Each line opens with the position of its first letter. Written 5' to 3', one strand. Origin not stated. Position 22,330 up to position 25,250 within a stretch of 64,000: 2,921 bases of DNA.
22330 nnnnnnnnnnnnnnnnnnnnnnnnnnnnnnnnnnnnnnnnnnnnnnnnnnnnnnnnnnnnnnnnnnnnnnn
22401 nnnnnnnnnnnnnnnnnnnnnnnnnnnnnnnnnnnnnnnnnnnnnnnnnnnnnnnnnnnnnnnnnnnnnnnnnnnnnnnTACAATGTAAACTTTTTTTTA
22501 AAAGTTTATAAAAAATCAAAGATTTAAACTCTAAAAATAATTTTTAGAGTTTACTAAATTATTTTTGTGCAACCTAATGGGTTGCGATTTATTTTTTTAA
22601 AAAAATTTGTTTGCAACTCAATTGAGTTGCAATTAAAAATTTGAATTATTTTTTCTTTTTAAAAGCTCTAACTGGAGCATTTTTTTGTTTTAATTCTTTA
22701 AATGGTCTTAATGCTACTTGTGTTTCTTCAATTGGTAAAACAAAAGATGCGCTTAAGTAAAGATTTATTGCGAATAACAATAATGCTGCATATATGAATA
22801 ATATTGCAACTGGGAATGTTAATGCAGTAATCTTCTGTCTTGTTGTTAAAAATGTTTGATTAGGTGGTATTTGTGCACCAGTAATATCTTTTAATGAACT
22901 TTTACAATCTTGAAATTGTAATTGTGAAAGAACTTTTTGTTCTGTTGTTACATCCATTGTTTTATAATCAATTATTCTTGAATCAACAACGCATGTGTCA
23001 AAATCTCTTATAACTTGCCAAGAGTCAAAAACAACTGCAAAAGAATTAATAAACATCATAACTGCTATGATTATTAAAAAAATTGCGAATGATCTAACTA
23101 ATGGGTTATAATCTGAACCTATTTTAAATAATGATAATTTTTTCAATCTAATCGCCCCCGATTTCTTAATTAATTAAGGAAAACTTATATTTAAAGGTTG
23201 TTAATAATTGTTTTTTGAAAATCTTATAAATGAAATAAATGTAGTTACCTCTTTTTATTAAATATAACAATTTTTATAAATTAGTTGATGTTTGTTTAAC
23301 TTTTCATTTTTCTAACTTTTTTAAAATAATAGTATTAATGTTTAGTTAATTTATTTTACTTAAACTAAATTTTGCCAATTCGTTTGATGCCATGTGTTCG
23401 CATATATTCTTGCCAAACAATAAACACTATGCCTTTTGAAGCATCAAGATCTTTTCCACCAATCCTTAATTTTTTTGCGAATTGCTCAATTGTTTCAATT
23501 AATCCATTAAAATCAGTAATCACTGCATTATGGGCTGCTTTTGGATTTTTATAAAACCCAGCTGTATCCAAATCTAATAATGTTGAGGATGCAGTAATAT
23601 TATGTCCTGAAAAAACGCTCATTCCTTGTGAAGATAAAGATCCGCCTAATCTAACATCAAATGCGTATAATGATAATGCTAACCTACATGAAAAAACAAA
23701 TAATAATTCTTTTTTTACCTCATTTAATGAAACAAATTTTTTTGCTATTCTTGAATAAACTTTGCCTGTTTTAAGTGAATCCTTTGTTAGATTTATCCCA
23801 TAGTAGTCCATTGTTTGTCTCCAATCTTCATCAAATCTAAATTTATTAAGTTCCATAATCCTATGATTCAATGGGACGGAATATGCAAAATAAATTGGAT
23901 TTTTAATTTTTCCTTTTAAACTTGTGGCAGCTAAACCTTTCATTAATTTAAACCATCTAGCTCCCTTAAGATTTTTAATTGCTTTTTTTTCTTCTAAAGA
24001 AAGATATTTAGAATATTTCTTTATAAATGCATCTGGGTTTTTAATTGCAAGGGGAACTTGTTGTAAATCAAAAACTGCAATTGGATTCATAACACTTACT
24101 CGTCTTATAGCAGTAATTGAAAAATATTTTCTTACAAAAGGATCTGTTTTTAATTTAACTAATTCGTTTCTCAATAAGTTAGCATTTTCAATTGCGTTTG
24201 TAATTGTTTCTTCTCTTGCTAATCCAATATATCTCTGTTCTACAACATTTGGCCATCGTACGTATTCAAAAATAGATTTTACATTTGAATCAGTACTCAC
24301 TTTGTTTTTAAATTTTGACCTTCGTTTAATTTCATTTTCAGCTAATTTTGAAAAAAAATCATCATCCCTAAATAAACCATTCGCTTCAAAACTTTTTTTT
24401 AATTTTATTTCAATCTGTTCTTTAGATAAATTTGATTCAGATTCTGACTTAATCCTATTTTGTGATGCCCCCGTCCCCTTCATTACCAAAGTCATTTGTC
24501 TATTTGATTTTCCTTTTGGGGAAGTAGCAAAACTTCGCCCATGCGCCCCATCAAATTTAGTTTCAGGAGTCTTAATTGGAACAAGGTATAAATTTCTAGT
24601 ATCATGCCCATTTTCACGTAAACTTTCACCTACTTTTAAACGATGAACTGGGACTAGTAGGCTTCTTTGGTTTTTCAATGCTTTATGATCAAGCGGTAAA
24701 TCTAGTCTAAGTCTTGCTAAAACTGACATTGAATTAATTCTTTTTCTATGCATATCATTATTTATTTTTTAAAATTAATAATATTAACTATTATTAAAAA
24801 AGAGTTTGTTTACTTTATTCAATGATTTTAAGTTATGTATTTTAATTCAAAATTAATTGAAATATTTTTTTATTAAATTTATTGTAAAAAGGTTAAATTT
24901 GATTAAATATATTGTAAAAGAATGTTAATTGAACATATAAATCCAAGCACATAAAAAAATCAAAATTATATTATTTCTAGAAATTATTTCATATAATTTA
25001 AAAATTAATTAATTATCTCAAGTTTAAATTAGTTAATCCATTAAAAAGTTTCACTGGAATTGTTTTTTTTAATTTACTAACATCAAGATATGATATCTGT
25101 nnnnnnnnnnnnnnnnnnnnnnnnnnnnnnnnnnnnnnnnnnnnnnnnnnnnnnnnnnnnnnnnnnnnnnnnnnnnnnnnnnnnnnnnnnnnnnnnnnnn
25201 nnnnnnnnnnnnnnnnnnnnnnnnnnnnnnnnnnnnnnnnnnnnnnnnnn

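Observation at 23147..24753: Compositionally foreign gene flanked by long AT-rich spacers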

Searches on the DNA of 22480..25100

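Call 49: search_rna_families(source=window, start=22480, end=25100, threshold=evalue, max_evalue=1)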
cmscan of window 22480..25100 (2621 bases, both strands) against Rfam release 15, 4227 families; matches with E-value up to 1: 1.
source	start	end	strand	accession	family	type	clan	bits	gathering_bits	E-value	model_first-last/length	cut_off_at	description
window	23911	24001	-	RF01202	sn2991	Gene; snRNA; snoRNA; CD-box;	-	25.7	60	0.088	1-98/98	no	Small nucleolar RNA sn2991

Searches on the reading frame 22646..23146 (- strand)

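Call 5: search_protein_families(library=pfam, proteins=[window:22646-23146:-], max_evalue=1)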
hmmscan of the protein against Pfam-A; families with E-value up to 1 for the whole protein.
window:22646-23146:- (166 aa): 4 families
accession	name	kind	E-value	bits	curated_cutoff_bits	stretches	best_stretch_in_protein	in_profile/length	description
PF01956.21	EMC3_TMCO1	-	0.024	14.8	27.1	1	45-138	24-121/169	Integral membrane protein EMC3/TMCO1-like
PF04103.21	CD20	-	0.086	13.3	27.9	1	19-92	68-134/156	CD20-like family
PF00351.26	Biopterin_H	-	0.087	12.3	22.7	1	38-113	71-144/331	Biopterin-dependent aromatic amino acid hydroxylase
PF20990.2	DUF2207_C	-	0.12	12.5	33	1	12-135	133-188/247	Predicted membrane protein (DUF2207) C-terminal domain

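Call 8: search_protein_families(library=ncbifam, proteins=[window:22646-23146:-], max_evalue=1)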
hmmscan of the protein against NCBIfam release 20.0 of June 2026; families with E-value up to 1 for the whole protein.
window:22646-23146:- (166 aa): 0 families
